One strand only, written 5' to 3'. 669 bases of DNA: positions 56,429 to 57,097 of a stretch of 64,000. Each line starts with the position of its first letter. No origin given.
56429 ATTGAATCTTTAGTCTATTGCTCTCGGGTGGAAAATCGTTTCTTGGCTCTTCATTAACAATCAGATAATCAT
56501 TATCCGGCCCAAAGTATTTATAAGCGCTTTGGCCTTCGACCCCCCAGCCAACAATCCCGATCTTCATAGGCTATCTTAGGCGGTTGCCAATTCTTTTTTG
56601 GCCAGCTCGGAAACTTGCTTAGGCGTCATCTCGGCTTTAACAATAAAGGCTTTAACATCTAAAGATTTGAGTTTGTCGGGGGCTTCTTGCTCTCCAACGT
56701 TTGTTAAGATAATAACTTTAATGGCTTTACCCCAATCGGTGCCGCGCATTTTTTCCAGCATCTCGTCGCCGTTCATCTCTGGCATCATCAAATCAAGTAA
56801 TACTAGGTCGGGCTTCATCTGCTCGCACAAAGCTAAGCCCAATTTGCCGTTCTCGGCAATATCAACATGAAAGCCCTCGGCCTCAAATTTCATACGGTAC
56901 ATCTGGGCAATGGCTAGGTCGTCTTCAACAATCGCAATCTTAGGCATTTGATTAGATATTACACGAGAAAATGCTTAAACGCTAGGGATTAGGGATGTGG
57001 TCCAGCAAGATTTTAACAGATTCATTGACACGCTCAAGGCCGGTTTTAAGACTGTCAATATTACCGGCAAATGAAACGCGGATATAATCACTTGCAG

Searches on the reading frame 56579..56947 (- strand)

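Call 58: search_protein_families(library=pfam, proteins=[window:56579-56947:-])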
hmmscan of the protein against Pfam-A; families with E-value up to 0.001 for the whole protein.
window:56579-56947:- (123 aa): 1 family
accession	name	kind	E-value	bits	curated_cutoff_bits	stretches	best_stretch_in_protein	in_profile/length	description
PF00072.30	Response_reg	-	2.4e-20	73.2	30.2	1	4-106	1-101/111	Response regulator receiver domain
